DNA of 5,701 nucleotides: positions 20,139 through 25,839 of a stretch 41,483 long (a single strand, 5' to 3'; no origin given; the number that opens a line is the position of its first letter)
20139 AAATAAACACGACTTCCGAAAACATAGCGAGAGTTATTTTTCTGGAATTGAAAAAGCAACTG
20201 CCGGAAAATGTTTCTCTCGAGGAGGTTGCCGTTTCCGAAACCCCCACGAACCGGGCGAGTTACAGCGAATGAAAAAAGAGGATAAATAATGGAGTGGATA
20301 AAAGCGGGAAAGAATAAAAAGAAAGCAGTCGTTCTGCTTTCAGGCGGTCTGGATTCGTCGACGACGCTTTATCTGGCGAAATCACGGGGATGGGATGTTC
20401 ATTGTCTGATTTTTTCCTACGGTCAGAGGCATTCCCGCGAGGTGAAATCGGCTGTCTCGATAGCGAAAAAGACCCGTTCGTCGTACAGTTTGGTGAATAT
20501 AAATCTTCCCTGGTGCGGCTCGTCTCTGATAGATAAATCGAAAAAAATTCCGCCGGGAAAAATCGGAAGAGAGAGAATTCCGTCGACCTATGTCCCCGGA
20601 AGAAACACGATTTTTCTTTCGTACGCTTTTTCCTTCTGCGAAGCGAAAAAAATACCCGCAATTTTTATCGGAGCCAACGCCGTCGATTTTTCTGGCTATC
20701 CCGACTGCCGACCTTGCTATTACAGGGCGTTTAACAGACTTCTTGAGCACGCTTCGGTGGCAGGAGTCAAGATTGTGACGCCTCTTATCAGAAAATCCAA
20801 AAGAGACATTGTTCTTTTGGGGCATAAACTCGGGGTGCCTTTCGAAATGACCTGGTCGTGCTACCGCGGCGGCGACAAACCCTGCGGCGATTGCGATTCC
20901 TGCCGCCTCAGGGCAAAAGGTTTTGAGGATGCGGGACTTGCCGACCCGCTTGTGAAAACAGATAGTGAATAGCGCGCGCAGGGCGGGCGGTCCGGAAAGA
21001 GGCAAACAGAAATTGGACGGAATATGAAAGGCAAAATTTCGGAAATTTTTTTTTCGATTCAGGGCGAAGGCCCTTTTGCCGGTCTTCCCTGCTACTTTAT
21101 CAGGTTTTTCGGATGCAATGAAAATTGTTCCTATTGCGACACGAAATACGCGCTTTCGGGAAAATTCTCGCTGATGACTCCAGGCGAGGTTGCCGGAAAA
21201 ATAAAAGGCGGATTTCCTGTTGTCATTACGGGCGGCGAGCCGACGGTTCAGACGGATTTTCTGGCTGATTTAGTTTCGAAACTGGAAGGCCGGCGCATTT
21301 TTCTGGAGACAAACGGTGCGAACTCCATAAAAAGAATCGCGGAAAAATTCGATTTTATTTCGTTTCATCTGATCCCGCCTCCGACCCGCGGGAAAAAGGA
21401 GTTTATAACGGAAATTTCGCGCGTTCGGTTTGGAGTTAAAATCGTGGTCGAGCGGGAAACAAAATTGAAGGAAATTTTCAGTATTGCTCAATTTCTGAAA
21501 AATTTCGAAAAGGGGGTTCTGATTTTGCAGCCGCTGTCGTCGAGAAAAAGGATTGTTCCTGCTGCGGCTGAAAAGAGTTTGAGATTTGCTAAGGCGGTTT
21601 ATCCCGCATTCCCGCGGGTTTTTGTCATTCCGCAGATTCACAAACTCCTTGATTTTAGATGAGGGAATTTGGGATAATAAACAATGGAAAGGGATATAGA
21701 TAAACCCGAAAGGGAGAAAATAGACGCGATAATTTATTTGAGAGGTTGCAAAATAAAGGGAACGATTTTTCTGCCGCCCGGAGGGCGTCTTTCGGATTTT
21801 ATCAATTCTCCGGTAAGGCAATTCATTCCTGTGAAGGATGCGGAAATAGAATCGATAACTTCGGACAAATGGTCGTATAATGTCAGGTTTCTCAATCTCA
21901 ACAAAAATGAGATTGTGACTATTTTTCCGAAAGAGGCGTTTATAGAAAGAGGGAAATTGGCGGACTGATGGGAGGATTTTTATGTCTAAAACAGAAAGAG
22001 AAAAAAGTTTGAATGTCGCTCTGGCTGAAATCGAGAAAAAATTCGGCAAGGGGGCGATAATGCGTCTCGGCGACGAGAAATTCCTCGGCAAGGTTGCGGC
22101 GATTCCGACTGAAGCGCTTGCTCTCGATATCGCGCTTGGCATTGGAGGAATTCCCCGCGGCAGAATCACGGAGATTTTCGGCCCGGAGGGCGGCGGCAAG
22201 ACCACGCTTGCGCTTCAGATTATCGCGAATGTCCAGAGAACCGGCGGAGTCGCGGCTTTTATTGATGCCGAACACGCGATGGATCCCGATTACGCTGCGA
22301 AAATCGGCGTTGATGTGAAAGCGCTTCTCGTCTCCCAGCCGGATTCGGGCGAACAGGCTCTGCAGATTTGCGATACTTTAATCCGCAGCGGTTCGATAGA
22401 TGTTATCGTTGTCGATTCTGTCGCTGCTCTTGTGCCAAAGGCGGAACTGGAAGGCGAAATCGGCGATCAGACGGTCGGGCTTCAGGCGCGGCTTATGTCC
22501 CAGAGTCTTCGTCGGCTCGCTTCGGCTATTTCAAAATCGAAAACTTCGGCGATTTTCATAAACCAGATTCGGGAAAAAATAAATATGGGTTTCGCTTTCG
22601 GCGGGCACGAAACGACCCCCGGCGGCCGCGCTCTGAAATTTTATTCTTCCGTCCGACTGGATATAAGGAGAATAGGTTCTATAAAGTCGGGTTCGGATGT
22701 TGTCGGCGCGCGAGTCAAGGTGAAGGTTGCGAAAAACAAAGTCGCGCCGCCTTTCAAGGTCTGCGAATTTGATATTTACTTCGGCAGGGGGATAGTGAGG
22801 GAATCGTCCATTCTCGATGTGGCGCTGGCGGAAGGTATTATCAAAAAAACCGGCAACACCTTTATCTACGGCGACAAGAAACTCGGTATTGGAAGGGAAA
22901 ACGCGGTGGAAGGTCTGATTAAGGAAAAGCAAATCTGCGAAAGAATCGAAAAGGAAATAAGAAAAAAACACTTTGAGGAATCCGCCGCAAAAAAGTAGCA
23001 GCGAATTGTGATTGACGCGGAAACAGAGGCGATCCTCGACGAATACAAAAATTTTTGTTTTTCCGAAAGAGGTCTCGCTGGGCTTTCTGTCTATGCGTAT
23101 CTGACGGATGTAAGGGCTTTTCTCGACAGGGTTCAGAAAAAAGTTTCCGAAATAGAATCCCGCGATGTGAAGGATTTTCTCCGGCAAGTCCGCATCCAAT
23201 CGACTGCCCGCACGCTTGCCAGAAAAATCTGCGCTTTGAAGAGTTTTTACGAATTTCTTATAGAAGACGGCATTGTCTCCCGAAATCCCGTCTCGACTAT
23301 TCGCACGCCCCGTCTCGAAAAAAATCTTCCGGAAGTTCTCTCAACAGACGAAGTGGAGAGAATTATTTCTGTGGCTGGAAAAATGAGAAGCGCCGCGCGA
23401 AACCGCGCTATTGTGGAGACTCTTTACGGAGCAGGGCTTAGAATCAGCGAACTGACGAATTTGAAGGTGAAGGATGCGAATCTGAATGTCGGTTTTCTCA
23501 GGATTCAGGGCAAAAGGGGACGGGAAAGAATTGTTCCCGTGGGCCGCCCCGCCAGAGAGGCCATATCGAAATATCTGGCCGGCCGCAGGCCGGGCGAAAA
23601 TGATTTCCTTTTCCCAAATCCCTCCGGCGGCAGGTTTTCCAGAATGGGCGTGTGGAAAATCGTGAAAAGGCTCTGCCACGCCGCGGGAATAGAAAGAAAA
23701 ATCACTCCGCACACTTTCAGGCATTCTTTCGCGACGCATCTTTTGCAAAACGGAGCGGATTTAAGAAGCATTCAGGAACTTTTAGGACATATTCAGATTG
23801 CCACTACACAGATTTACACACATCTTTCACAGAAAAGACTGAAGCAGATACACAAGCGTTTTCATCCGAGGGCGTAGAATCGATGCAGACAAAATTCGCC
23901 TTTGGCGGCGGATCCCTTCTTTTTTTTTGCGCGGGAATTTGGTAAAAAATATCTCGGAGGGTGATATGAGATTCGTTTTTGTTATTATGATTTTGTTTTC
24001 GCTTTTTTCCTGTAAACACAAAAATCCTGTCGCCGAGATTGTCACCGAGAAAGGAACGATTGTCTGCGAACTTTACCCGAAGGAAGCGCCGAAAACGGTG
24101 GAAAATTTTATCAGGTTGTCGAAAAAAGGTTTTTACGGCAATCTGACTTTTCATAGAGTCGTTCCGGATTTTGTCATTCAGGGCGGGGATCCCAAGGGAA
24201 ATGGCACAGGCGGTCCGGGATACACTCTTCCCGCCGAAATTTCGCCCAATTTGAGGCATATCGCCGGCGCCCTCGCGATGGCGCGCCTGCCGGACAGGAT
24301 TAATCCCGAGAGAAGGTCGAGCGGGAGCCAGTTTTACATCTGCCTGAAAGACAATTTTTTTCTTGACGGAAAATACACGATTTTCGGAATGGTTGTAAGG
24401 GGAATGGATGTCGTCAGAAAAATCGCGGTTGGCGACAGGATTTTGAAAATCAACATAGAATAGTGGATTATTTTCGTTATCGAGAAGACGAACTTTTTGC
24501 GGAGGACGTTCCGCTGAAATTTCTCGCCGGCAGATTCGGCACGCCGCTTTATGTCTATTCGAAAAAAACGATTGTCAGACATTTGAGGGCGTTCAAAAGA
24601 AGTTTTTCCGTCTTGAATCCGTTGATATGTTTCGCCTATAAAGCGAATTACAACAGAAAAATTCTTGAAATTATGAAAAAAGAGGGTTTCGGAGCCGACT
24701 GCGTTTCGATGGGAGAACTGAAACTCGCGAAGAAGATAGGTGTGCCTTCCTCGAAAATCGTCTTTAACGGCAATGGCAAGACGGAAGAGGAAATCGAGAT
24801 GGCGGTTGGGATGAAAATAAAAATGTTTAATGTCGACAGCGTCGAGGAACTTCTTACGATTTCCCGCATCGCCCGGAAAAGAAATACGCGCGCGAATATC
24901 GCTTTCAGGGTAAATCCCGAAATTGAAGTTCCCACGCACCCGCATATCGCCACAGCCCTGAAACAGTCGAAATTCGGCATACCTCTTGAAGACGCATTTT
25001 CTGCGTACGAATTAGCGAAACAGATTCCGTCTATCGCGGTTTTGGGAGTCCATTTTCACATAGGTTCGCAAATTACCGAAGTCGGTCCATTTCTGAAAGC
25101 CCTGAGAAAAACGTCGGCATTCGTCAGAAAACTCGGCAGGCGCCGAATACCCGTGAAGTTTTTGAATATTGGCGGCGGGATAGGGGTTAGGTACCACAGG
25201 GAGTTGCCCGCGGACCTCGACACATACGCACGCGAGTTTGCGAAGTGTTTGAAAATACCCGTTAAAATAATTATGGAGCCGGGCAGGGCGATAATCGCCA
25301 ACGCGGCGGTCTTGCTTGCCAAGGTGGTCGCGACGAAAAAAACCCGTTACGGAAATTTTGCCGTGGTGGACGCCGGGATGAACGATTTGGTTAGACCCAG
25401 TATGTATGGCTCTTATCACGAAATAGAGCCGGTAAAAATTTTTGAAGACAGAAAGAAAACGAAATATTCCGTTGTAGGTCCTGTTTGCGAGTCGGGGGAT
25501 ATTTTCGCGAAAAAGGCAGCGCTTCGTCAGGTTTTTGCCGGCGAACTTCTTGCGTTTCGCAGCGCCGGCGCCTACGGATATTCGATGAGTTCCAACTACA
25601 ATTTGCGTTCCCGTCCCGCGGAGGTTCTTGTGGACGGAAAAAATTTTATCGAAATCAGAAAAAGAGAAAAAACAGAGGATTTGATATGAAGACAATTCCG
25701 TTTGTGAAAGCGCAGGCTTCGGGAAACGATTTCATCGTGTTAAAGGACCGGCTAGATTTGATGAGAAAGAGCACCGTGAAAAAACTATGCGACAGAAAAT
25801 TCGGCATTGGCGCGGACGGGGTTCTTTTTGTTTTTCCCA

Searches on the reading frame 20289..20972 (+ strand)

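Call 21: search_protein_families(library=pfam, proteins=[window:20289-20972:+], max_evalue=0.001)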
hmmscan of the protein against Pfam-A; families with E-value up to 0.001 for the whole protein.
window:20289-20972:+ (227 aa): 5 families
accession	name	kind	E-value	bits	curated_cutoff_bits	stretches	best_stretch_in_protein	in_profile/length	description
PF06508.19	QueC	-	3.4e-70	236.3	22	1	12-215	1-209/210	Queuosine biosynthesis protein QueC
PF02568.20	ThiI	-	5.9e-09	36.2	20.5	1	11-72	4-66/197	Thiamine biosynthesis protein (ThiI)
PF02540.23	NAD_synthase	-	0.00043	19.9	21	1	9-72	17-82/242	NAD synthase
PF00733.27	Asn_synthase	-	0.00049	20.3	21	1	13-65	20-73/354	Asparagine synthase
PF03054.22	tRNA_Me_trans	-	0.00069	19.8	20.6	1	12-51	2-41/202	tRNA methyl transferase HUP domain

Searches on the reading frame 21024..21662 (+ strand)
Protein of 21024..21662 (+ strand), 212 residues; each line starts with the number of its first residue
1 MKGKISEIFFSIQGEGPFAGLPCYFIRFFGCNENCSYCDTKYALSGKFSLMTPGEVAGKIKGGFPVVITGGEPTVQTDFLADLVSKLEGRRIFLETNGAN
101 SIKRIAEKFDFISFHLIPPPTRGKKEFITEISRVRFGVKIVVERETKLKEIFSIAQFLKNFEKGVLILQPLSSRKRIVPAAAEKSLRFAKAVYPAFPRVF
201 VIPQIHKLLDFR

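Call 21: search_protein_families(library=pfam, proteins=[window:21024-21662:+], max_evalue=0.001)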
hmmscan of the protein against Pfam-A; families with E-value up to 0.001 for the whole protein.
window:21024-21662:+ (212 aa): 1 family
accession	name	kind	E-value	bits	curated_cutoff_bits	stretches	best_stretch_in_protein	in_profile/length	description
PF04055.27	Radical_SAM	-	1e-10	42.5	29.5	1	28-110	4-103/166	Radical SAM superfamily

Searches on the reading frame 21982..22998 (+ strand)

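Call 21: search_protein_families(library=pfam, proteins=[window:21982-22998:+], max_evalue=0.001)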
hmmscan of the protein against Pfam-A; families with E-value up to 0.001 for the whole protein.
window:21982-22998:+ (338 aa): 8 families
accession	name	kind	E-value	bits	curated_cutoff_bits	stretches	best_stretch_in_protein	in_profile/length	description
PF00154.27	RecA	-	4.3e-126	420.1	27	1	8-271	1-261/262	recA bacterial DNA recombination protein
PF21096.2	RecA_C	-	3.3e-14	53.2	27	1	276-329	2-55/57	RecA C-terminal domain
PF06745.19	ATPase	-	3.6e-08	33.5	26.6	1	47-114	7-76/231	KaiC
PF08423.17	Rad51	-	1.2e-07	31.7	22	1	38-230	5-211/244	Rad51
PF13481.12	AAA_25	-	7.2e-05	22.9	27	0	55-88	28-59/195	AAA domain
PF01637.24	ATPase_2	-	0.00015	22.1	33.2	1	62-188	22-110/225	ATPase domain predominantly from Archaea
PF13401.12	AAA_22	-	0.00039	21.2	27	1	61-152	6-97/130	AAA domain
PF13479.12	AAA_24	-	0.00058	20.2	27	0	65-151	7-77/195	AAA domain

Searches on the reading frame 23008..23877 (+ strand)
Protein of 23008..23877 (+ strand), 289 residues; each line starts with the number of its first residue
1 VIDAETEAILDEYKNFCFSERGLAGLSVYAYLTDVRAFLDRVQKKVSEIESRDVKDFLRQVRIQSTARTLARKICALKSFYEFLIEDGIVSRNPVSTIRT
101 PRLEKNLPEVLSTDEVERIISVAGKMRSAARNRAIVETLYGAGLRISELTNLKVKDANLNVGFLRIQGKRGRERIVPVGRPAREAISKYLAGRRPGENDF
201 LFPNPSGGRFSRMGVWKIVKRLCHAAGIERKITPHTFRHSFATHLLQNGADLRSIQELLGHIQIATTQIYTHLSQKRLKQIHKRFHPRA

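Call 21: search_protein_families(library=pfam, proteins=[window:23008-23877:+], max_evalue=0.001)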
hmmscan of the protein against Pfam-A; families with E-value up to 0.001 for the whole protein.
window:23008-23877:+ (289 aa): 3 families
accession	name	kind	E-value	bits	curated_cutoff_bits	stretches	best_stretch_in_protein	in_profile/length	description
PF00589.27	Phage_integrase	-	3.9e-49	167.2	27.1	1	110-276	2-171/172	Phage integrase family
PF02899.23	Phage_int_SAM_1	-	3.3e-13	50.2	22.3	1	10-86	1-81/83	Phage integrase, N-terminal SAM-like domain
PF13495.12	Phage_int_SAM_4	-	9.6e-09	36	27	1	21-86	12-80/85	Phage integrase, N-terminal SAM-like domain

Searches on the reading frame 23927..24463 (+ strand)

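Call 21: search_protein_families(library=pfam, proteins=[window:23927-24463:+], max_evalue=0.001)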
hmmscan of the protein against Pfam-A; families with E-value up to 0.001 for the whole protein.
window:23927-24463:+ (178 aa): 1 family
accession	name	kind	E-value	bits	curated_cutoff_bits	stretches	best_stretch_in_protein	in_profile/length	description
PF00160.26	Pro_isomerase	-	1.2e-44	152.8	21.7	1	37-169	3-140/159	Cyclophilin type peptidyl-prolyl cis-trans isomerase/CLD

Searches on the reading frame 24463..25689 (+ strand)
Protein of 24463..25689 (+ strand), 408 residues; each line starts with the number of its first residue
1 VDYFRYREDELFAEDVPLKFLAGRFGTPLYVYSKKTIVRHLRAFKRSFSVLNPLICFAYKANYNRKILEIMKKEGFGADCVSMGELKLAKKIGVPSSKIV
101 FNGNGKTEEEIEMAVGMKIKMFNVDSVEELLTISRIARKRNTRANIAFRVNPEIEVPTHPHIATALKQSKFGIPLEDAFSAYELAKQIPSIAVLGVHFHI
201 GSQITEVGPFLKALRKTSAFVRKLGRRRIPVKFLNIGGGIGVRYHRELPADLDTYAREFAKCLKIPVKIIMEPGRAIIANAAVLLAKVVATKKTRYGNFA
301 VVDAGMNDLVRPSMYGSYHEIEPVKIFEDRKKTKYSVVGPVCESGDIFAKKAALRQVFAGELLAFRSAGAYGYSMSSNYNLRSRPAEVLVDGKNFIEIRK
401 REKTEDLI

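Call 21: search_protein_families(library=pfam, proteins=[window:24463-25689:+], max_evalue=0.001)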
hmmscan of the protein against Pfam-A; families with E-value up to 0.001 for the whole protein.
window:24463-25689:+ (408 aa): 3 families
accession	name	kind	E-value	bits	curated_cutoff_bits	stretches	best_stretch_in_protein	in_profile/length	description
PF02784.22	Orn_Arg_deC_N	-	1.9e-59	201.5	23.4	1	35-279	2-247/247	Pyridoxal-dependent decarboxylase, pyridoxal binding domain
PF00278.28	Orn_DAP_Arg_deC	-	1.8e-26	92.7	23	1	30-369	2-95/95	Pyridoxal-dependent decarboxylase, C-terminal sheet domain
PF01168.26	Ala_racemase_N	-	0.00047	20.4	24.1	1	38-237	7-194/220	Alanine racemase, N-terminal domain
